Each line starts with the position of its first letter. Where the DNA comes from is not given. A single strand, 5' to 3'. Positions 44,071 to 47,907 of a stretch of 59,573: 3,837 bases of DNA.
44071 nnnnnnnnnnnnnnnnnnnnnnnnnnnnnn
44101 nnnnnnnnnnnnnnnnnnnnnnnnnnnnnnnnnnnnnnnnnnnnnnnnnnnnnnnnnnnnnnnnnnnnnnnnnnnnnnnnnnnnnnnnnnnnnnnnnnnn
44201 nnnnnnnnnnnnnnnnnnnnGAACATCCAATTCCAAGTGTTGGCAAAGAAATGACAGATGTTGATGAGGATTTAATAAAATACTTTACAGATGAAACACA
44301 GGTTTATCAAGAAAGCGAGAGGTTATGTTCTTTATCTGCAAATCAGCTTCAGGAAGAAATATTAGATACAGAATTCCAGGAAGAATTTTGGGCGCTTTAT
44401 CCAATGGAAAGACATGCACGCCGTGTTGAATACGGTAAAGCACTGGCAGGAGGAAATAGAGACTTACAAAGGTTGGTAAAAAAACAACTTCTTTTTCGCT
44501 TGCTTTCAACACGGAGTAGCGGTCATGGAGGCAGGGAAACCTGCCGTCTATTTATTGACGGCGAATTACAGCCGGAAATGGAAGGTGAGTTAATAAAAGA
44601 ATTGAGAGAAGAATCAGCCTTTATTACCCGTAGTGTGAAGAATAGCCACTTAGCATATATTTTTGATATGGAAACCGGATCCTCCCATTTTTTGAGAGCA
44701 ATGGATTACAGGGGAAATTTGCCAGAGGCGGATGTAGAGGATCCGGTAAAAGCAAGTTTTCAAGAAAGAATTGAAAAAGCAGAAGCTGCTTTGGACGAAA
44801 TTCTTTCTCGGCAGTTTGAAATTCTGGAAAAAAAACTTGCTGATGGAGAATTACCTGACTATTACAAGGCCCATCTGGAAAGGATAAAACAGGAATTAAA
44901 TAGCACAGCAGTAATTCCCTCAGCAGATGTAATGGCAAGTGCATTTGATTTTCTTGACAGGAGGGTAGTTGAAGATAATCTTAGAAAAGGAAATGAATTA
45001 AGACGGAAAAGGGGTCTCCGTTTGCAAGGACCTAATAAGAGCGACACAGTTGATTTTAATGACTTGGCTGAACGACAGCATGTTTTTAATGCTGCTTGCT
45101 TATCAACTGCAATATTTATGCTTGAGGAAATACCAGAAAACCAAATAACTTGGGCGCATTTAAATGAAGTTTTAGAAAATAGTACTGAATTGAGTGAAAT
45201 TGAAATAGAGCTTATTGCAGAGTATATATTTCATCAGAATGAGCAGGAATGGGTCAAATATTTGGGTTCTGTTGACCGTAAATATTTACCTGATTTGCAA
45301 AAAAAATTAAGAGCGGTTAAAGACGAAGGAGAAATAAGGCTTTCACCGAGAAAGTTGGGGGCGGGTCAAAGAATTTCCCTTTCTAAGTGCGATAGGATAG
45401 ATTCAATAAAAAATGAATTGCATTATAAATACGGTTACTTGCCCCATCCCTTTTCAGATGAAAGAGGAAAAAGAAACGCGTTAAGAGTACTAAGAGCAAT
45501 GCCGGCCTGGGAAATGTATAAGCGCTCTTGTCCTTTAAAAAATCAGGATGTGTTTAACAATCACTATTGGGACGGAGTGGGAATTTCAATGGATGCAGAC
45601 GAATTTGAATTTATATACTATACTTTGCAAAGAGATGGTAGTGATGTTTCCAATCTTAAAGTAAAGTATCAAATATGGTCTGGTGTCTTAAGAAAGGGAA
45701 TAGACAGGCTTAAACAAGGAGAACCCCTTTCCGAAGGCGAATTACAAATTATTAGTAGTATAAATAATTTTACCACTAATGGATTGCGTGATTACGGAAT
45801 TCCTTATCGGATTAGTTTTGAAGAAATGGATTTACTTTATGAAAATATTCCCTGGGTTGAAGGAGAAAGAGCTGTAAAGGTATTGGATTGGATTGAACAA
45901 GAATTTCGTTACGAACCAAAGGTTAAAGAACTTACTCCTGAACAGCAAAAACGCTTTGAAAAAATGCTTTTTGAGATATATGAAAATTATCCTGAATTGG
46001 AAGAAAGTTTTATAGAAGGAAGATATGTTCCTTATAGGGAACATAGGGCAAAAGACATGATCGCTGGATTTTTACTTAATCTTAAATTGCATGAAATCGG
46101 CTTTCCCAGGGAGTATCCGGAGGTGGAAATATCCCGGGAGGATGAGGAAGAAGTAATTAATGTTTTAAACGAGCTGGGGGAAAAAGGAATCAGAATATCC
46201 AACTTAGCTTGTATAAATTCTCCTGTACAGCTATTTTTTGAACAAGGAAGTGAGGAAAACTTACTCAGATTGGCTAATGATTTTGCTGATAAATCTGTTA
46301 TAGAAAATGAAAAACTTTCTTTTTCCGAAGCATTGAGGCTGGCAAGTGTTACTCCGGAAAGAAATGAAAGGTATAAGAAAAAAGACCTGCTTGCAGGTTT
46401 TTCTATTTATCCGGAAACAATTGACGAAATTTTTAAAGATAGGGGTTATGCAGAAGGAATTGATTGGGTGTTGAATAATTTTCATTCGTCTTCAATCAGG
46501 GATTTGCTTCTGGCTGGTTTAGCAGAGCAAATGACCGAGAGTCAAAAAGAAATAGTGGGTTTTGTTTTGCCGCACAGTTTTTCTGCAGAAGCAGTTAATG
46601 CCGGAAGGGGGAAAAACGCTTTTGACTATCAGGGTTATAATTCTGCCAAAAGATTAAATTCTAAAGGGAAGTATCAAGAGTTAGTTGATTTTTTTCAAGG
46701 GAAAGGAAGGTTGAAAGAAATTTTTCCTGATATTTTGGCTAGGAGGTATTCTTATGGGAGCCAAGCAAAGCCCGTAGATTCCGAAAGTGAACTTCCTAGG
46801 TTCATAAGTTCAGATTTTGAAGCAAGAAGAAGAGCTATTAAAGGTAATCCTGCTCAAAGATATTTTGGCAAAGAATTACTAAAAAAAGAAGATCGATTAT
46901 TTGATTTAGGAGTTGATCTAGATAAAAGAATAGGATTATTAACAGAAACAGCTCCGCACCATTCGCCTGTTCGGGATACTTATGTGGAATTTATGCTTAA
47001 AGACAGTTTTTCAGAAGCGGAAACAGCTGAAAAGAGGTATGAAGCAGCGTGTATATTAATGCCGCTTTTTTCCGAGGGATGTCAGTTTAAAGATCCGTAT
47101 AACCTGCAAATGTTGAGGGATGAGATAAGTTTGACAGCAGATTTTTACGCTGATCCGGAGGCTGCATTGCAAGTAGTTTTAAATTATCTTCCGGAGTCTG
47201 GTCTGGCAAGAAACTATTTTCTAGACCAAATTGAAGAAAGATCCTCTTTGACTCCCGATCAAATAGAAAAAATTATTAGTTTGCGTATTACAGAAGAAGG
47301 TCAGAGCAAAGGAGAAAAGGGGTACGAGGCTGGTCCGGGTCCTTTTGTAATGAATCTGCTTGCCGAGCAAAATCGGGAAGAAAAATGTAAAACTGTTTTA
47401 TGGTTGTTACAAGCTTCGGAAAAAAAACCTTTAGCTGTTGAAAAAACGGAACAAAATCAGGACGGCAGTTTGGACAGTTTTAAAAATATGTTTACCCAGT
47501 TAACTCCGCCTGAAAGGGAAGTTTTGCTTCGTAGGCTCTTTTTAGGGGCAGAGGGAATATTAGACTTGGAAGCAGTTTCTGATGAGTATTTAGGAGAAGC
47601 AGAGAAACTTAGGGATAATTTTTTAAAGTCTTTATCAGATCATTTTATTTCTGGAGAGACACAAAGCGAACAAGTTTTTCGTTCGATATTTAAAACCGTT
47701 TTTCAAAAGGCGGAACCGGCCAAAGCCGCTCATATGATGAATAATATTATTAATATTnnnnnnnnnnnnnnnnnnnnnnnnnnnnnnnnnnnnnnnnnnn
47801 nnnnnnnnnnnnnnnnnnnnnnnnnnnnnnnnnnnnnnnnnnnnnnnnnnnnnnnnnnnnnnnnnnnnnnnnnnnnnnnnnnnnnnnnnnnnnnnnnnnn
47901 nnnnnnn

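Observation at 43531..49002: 1823-aa fusion of an M48-type metallopeptidase and an ABC1/UbiB-like atypical kinase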

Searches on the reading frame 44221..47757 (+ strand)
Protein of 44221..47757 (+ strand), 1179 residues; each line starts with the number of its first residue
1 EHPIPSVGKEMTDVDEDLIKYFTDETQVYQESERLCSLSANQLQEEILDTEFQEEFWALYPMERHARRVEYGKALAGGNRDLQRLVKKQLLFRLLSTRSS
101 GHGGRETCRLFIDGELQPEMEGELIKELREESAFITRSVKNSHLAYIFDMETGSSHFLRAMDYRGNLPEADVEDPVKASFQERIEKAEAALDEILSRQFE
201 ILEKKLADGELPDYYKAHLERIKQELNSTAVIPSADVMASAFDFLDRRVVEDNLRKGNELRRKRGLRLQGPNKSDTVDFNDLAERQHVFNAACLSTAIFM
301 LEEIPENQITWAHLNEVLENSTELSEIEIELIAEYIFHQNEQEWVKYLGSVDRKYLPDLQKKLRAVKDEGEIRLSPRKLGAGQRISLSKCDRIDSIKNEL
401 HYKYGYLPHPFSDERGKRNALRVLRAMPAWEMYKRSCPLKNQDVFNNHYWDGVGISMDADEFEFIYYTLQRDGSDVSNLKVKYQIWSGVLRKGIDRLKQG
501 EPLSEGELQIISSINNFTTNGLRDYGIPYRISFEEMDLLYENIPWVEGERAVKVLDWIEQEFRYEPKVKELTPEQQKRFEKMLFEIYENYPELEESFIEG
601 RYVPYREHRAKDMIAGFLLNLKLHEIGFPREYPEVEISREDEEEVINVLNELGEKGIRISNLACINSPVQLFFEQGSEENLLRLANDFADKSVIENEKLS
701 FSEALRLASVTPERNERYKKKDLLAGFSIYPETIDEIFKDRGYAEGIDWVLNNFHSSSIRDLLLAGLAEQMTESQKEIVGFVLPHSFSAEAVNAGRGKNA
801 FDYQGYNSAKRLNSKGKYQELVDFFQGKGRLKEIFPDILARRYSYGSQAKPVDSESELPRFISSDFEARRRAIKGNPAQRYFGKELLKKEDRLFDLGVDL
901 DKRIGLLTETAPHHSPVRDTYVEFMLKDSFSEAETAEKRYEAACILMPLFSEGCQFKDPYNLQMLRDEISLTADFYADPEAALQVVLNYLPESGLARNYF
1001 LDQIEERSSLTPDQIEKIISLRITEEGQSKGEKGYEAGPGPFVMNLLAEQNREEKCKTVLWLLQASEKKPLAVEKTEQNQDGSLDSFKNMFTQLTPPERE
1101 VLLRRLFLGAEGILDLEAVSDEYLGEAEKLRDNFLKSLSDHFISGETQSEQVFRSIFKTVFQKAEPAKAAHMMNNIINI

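Call 27: search_protein_representatives(protein=window:44221-47757:+)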
Query: 1179 residues. Proteins with E-value up to 0.001 (for the whole library): 39; up to 1e-10: 34; up to 1e-30: 25. The best 39 are listed.
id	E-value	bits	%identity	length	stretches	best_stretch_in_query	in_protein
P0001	0.0e+00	2655.8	100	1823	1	1-1179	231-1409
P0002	2.2e-105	370.3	32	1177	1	432-1178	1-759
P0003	3.6e-88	313.2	29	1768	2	684-1178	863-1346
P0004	5.7e-79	282.8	27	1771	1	1-1178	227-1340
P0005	2.2e-70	254.4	28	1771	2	562-1178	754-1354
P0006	1.7e-64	234.9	38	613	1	2-380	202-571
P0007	4.1e-64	233.6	34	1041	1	734-1178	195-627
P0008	5.8e-63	229.8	30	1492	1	314-1178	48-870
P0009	6.8e-60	219.6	32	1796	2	673-1178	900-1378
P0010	9.9e-60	219.1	27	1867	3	821-1177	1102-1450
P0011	2.4e-57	211.2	29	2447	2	755-1172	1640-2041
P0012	6.0e-57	209.9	29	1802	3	825-1176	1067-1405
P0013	6.0e-51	190.0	28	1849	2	761-1176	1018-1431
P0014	3.2e-50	187.6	28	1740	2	755-1176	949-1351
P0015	1.0e-47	179.3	32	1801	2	672-1179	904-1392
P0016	8.0e-46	173.0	30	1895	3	871-1178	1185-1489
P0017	3.2e-45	171.0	31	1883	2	724-1178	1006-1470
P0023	1.1e-37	146.1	29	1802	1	826-1174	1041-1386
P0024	1.2e-36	142.6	27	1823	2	827-1178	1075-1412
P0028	3.6e-18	81.5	29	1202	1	899-1171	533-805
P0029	1.9e-15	72.4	29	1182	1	904-1178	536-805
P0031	4.9e-14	67.8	25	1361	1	894-1178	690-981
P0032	2.2e-13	65.6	25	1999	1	830-1178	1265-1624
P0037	5.7e-06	41.0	24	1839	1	906-1152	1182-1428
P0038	2.8e-04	35.4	27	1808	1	975-1169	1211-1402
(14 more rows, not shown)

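Call 29: search_protein_families(library=pfam, proteins=[P0003, P0004, P0005, P0009, P0010], max_evalue=0.01)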
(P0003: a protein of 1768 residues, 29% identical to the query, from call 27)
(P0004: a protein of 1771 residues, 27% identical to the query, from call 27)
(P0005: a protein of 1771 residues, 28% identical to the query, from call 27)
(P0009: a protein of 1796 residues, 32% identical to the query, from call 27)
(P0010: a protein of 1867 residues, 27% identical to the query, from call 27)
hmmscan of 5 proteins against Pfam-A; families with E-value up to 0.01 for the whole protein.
P0003 (1768 aa): 4 families
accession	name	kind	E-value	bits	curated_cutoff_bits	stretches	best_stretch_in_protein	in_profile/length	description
PF03109.22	ABC1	-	3.9e-22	79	22.9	1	1462-1667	55-242/244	ABC1 atypical kinase-like domain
PF01435.24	Peptidase_M48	-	4.7e-10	40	20.3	1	62-143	8-85/186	Peptidase family M48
PF01636.29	APH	-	4.5e-06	27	23.2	1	1582-1638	137-196/239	Phosphotransferase enzyme family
PF00069.31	Pkinase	-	2.5e-05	24.3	31.7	1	1590-1650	94-156/263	Protein kinase domain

P0004 (1771 aa): 5 families
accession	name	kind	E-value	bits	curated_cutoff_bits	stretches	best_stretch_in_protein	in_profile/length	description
PF03109.22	ABC1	-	4.5e-23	82.1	22.9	1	1455-1660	54-241/244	ABC1 atypical kinase-like domain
PF01435.24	Peptidase_M48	-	4.5e-11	43.3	20.3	1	71-142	7-76/186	Peptidase family M48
PF00069.31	Pkinase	-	7.1e-06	26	31.7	1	1594-1644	106-156/263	Protein kinase domain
PF01636.29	APH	-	0.0018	18.6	23.2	1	1595-1632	154-196/239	Phosphotransferase enzyme family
PF14247.12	DUF4344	-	0.0022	18.2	29.6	1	62-119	13-70/220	Putative metallopeptidase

P0005 (1771 aa): 4 families
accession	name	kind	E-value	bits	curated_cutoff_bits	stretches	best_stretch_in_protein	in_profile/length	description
PF03109.22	ABC1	-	2.1e-23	83.2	22.9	1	1466-1674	51-241/244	ABC1 atypical kinase-like domain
PF01435.24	Peptidase_M48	-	1.6e-10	41.6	20.3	2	156-217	131-185/186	Peptidase family M48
PF00069.31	Pkinase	-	6.3e-06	26.2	31.7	1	1601-1659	97-157/263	Protein kinase domain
PF01636.29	APH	-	0.00026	21.2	23.2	1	1609-1646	154-196/239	Phosphotransferase enzyme family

P0009 (1796 aa): 5 families
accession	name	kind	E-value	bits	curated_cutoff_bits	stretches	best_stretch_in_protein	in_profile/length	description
PF03109.22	ABC1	-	1.7e-25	90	22.9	1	1491-1698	52-241/244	ABC1 atypical kinase-like domain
PF01435.24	Peptidase_M48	-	1.8e-12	48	20.3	2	82-159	5-76/186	Peptidase family M48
PF01636.29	APH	-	0.00042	20.6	23.2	1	1633-1670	154-196/239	Phosphotransferase enzyme family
PF00069.31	Pkinase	-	0.0011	18.8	31.7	1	1633-1681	107-155/263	Protein kinase domain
PF14247.12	DUF4344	-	0.008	16.4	29.6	0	74-160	12-105/220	Putative metallopeptidase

P0010 (1867 aa): 2 families
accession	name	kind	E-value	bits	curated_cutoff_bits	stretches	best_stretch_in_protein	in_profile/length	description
PF03109.22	ABC1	-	4.1e-16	59.3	22.9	1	1576-1767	60-242/244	ABC1 atypical kinase-like domain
PF01435.24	Peptidase_M48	-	8.1e-08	32.7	20.3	0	90-152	17-78/186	Peptidase family M48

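Call 44: list_cluster_members(proteins=[P0003, P0004, P0005, P0009, P0010, P0013, P0016, P0017, P0024, P0040])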
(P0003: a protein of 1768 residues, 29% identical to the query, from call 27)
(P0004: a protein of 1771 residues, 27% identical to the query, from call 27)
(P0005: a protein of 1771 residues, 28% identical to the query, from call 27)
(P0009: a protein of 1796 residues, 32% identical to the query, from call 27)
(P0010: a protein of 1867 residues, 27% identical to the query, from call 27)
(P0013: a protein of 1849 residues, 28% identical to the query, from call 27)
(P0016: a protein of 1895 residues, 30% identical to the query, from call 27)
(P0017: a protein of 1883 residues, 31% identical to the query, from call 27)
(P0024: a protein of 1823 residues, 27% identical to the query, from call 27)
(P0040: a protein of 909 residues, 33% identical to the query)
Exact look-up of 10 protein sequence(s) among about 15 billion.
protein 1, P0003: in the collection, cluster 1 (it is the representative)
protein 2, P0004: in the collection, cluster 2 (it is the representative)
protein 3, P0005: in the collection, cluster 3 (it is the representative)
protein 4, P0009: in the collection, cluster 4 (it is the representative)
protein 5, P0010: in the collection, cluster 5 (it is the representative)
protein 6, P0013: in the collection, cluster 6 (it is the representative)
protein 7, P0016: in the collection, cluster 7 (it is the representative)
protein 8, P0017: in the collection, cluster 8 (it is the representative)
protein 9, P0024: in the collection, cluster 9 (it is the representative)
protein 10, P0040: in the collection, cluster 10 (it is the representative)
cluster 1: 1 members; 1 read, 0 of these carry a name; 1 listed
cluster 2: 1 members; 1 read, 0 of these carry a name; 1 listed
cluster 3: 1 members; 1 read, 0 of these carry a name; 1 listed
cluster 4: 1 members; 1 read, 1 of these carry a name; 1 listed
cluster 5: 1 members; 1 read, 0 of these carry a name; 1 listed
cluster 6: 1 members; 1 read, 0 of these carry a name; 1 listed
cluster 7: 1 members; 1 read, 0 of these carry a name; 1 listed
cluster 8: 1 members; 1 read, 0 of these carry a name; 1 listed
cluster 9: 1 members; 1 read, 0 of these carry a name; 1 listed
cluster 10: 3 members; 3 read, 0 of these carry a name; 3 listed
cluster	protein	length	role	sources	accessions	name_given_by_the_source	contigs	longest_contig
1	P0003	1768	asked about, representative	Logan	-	-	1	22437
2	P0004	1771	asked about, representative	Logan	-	-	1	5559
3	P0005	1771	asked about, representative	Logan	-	-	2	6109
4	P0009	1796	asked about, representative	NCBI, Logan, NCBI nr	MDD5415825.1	MAG: AarF/UbiB family protein [Candidatus Daviesbacteria bacterium] | AarF/UbiB family protein [Candidatus Daviesbacteria bacterium]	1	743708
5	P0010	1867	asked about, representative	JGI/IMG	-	-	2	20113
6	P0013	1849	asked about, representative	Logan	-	-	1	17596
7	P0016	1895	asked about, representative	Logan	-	-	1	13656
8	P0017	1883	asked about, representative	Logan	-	-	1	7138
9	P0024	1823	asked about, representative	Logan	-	-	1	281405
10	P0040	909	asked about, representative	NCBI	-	-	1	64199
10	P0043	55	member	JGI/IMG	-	-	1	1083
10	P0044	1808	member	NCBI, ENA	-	-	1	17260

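Call 46: find_encoding_contigs(protein=P0024, flank=8000, max_places=2)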
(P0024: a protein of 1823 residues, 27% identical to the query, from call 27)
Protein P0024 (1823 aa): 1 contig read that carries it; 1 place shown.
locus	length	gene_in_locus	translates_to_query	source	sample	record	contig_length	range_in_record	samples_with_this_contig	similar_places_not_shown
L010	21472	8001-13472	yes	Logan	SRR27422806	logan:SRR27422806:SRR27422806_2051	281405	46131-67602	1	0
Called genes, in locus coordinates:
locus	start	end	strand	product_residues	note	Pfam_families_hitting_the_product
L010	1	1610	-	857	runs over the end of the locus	PF00690:Cation_ATPase_N, PF00122:E1-E2_ATPase, PF00702:Hydrolase, PF13246:Cation_ATPase, PF00689:Cation_ATPase_C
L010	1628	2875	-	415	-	PF00890:FAD_binding_2 (weak), PF01266:DAO (weak), PF01946:Thi4 (faint), PF03486:HI0933_like (faint), PF07992:Pyr_redox_2 (weak), PF13450:NAD_binding_8, PF13738:Pyr_redox_3 (faint), PF01593:Amino_oxidase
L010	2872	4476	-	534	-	PF00996:GDI (faint), PF01946:Thi4 (faint), PF00070:Pyr_redox (faint), PF00890:FAD_binding_2 (weak), PF01266:DAO (weak), PF01593:Amino_oxidase, PF12831:FAD_oxidored (faint), PF13450:NAD_binding_8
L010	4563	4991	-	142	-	-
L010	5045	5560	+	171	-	-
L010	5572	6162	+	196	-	PF00625:Guanylate_kin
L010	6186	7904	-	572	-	PF13386:DsbD_2, PF00578:AhpC-TSA, PF08534:Redoxin, PF13905:Thioredoxin_8, PF17991:Thioredoxin_10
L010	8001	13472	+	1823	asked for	PF01435:Peptidase_M48 (faint), PF03109:ABC1, PF01636:APH (faint)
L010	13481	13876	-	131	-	-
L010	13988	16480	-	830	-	PF03477:ATP-cone, PF00317:Ribonuc_red_lgN, PF02867:Ribonuc_red_lgC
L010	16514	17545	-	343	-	PF00268:Ribonuc_red_sm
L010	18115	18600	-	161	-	PF01625:PMSR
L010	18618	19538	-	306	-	PF00149:Metallophos, PF12850:Metallophos_2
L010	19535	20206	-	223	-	-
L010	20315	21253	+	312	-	PF00056:Ldh_1_N, PF02866:Ldh_1_C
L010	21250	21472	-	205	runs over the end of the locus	PF02525:Flavodoxin_2, PF03358:FMN_red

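Call 47: find_encoding_contigs(protein=P0003, flank=8000, max_places=2)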
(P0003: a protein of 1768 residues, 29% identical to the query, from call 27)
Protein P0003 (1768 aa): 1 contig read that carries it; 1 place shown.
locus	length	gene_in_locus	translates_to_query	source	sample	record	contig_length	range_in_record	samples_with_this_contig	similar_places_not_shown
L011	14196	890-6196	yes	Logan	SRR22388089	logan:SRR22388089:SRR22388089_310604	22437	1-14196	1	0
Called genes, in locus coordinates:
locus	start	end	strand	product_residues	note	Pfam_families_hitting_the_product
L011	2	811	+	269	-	?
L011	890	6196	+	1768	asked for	PF01435:Peptidase_M48 (faint), PF01636:APH (faint), PF00069:Pkinase (faint), PF03109:ABC1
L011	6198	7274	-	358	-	PF00266:Aminotran_5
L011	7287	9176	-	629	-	PF12710:HAD (weak), PF00389:2-Hacid_dh, PF02826:2-Hacid_dh_C, PF22629:ACT_AHAS_ss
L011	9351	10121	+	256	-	PF08308:PEGA, PF06347:SH3_4 (weak), PF08239:SH3_3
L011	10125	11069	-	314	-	PF01040:UbiA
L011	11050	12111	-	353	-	PF00953:Glycos_transf_4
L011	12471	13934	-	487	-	PF27757:Competence-induced_Ccs4_N, PF13231:PMT_2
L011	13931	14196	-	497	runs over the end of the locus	-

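Call 75: search_protein_families(library=pfam, proteins=[P0028, P0029, P0031, P0032, P0037, P0038], max_evalue=0.01)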
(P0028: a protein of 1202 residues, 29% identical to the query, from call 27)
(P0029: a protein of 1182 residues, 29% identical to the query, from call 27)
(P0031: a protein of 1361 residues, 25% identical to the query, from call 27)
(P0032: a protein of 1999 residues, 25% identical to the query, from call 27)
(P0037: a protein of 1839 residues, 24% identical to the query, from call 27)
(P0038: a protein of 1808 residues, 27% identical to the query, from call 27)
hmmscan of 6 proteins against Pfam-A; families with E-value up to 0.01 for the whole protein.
P0028 (1202 aa): 1 family
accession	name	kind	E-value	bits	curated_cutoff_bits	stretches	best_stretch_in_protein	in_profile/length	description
PF03109.22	ABC1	-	2.5e-12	46.9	22.9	1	911-1098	36-220/244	ABC1 atypical kinase-like domain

P0029 (1182 aa): 1 family
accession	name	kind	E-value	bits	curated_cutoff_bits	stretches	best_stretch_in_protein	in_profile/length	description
PF03109.22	ABC1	-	5.7e-10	39.2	22.9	1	891-1096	36-238/244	ABC1 atypical kinase-like domain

P0031 (1361 aa): 0 families

P0032 (1999 aa): 2 families
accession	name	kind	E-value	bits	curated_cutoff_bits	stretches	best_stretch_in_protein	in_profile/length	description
PF01435.24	Peptidase_M48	-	0.0024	18.1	20.3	1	160-216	139-184/186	Peptidase family M48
PF17666.6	DUF5528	-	0.0082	16.6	28.9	0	652-699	82-129/152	Family of unknown function (DUF5528)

P0037 (1839 aa): 0 families

P0038 (1808 aa): 2 families
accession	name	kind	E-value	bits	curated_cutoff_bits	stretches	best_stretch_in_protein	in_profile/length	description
PF03109.22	ABC1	-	2.6e-22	79.6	22.9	1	1503-1704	38-242/244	ABC1 atypical kinase-like domain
PF01435.24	Peptidase_M48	-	3.3e-11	43.8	20.3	2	206-266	135-185/186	Peptidase family M48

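Call 78: find_encoding_contigs(protein=P0002, flank=9000, max_places=2)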
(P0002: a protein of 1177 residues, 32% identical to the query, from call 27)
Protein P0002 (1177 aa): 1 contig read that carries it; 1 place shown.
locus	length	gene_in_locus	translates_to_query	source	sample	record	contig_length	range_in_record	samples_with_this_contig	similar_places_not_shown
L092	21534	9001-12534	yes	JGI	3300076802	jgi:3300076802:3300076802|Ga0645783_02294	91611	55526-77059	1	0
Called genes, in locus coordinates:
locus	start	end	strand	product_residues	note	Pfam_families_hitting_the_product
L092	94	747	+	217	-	PF02357:NusG, PF00467:KOW (weak)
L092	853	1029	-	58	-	-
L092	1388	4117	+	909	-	PF00690:Cation_ATPase_N, PF00122:E1-E2_ATPase, PF13246:Cation_ATPase, PF00702:Hydrolase, PF08282:Hydrolase_3 (faint), PF00689:Cation_ATPase_C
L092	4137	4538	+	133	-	PF00072:Response_reg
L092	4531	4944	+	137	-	-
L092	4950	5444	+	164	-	PF05345:He_PIG (weak)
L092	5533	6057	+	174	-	PF03946:Ribosomal_L11_N, PF00298:Ribosomal_L11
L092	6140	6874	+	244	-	PF00687:Ribosomal_L1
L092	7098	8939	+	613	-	PF01435:Peptidase_M48 (weak)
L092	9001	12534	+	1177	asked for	PF03109:ABC1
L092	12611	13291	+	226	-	-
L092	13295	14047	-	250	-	PF00590:TP_methylase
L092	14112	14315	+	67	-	-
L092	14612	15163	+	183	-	PF00466:Ribosomal_L10, PF27436:RL10_C (weak)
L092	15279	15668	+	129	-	PF16320:Ribosomal_L12_N, PF00542:Ribosomal_L12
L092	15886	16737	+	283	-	PF00494:SQS_PSY (weak)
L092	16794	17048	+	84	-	-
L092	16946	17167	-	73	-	-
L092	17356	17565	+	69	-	PF00376:MerR, PF12728:HTH_17, PF13411:MerR_1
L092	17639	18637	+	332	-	-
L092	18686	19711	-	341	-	PF01636:APH, PF07387:Seadorna_VP7 (faint)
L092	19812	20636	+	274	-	PF01978:TrmB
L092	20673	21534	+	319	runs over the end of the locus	PF01636:APH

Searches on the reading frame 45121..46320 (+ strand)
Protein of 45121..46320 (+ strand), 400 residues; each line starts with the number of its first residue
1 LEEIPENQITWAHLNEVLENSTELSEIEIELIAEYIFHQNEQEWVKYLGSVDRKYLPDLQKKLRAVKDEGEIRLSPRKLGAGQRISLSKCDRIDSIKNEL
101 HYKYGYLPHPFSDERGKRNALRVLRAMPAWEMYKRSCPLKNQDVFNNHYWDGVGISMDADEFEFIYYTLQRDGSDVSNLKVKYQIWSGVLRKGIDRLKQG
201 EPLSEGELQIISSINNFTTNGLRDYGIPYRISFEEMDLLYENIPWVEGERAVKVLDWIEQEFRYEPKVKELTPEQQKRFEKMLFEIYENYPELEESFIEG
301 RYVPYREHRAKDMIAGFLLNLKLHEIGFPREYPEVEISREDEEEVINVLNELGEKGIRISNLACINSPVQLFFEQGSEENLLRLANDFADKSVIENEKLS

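Call 26: search_protein_families(library=pfam, proteins=[window:45121-46320:+], max_evalue=10)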
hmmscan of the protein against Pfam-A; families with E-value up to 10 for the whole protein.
window:45121-46320:+ (400 aa): 1 family
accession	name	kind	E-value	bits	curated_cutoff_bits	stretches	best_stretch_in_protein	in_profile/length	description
PF07905.16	PucR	-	0.24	12.2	33.5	1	6-54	21-69/118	Purine catabolism regulatory protein-like family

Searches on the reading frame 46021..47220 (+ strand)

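Call 26: search_protein_families(library=pfam, proteins=[window:46021-47220:+], max_evalue=10)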
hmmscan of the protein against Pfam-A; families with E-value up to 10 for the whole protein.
window:46021-47220:+ (400 aa): 1 family
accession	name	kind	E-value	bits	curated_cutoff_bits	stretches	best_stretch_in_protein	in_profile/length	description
PF10366.15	Vps39_1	-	0.086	13.6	22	1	207-230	31-54/108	Vacuolar sorting protein 39 domain 1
